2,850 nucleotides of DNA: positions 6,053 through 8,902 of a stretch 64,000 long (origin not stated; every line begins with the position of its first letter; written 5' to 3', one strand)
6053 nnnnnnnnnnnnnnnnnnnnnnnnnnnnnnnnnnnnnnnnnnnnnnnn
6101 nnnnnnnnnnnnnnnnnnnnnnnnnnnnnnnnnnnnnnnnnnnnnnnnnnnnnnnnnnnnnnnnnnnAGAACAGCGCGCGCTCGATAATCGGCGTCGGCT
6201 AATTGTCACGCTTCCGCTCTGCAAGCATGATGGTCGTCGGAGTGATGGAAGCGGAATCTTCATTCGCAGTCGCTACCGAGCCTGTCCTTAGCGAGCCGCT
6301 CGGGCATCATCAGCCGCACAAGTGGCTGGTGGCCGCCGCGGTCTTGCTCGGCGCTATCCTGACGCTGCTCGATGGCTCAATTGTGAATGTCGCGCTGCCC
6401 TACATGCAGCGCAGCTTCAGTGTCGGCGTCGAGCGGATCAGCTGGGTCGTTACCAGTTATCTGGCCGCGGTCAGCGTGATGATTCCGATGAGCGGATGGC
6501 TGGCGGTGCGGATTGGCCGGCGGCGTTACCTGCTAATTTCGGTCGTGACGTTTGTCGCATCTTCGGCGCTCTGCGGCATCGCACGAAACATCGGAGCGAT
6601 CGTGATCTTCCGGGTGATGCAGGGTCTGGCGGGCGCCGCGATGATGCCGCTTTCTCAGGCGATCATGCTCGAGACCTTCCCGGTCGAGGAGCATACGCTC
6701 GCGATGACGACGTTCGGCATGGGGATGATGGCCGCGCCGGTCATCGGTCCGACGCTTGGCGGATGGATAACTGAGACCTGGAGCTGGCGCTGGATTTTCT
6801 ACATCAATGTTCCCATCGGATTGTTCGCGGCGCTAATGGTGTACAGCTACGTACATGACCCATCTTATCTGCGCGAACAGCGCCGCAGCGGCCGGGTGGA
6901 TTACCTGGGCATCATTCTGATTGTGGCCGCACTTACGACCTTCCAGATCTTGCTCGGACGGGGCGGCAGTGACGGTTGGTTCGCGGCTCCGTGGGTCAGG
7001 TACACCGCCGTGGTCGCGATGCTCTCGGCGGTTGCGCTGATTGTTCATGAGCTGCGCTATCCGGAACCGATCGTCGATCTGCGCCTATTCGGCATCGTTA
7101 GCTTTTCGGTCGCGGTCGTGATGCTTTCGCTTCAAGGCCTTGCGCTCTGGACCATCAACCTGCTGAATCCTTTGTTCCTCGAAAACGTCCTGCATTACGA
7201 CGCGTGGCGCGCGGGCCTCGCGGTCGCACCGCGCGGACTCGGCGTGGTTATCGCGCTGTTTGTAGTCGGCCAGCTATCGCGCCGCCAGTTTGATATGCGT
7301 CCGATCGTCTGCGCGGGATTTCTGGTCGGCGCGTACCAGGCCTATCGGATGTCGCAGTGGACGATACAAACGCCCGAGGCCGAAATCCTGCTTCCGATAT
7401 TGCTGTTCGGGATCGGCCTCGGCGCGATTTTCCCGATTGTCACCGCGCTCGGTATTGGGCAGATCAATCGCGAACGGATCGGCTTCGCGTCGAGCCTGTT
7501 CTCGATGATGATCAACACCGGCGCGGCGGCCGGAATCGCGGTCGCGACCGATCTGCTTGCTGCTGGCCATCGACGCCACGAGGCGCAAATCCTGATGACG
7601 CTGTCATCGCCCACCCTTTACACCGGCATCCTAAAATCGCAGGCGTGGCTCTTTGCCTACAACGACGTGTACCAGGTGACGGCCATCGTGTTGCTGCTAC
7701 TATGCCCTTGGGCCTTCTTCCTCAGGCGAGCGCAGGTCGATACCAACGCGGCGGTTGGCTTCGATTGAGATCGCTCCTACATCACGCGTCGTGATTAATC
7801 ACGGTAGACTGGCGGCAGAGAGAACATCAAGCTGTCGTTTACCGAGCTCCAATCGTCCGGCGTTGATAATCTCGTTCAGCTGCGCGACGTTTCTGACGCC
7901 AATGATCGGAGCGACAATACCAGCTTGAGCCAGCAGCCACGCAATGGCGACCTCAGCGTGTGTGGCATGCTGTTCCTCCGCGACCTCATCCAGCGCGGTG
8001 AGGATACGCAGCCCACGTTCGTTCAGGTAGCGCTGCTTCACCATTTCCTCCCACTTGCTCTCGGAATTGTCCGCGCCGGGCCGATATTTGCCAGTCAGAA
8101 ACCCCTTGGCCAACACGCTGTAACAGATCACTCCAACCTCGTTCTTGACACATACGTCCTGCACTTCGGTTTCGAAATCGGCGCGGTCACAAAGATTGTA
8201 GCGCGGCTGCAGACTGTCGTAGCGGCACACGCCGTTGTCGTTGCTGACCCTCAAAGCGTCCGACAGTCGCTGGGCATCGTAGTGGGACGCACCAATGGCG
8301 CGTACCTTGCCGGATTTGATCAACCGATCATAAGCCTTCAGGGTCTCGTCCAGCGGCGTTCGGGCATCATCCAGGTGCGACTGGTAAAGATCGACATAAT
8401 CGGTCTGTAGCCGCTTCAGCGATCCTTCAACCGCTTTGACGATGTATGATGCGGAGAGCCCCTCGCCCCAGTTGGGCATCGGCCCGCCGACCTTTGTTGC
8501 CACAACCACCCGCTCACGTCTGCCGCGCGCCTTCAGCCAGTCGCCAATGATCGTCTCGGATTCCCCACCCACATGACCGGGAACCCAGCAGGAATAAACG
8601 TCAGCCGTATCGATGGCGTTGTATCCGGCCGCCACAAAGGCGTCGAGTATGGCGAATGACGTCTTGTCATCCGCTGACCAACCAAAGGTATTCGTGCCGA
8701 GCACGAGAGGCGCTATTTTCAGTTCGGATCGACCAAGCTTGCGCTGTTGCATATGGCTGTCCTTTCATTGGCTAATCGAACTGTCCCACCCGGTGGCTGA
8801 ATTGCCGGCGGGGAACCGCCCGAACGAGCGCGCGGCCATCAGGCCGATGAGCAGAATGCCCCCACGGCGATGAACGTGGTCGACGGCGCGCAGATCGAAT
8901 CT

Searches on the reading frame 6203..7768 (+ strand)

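Call 51: search_protein_families(library=pfam, proteins=[window:6203-7768:+], max_evalue=0.0001)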
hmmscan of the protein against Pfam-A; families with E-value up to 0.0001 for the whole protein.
window:6203-7768:+ (521 aa): 4 families
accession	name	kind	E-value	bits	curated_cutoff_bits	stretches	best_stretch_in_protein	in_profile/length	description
PF07690.21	MFS_1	-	3.4e-53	181.2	33.4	1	48-444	2-346/347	Major Facilitator Superfamily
PF06609.19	TRI12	-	1.6e-07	30.7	23.2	1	77-280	78-285/599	Fungal trichothecene efflux pump (TRI12)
PF00083.30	Sugar_tr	-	1.1e-05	25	22.3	1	78-228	47-203/452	Sugar (and other) transporter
PF13347.12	MFS_2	-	2.6e-05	23.4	27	1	46-158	228-342/427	MFS/sugar transport protein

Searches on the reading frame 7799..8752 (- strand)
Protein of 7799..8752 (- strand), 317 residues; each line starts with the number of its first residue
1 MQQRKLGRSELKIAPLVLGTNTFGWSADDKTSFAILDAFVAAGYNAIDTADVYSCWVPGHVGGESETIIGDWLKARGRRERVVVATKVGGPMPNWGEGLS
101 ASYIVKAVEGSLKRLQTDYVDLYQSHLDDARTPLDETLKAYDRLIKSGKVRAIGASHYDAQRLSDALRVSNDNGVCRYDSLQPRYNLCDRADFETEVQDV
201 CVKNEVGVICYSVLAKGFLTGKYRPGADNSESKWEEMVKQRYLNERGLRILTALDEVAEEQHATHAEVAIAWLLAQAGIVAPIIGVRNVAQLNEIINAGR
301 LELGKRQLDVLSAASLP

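Call 51: search_protein_families(library=pfam, proteins=[window:7799-8752:-], max_evalue=0.0001)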
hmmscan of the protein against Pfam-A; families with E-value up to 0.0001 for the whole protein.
window:7799-8752:- (317 aa): 1 family
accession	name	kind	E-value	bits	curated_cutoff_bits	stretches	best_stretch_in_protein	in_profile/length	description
PF00248.27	Aldo_ket_red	-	3.1e-75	253.4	24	1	15-312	1-287/291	Aldo/keto reductase family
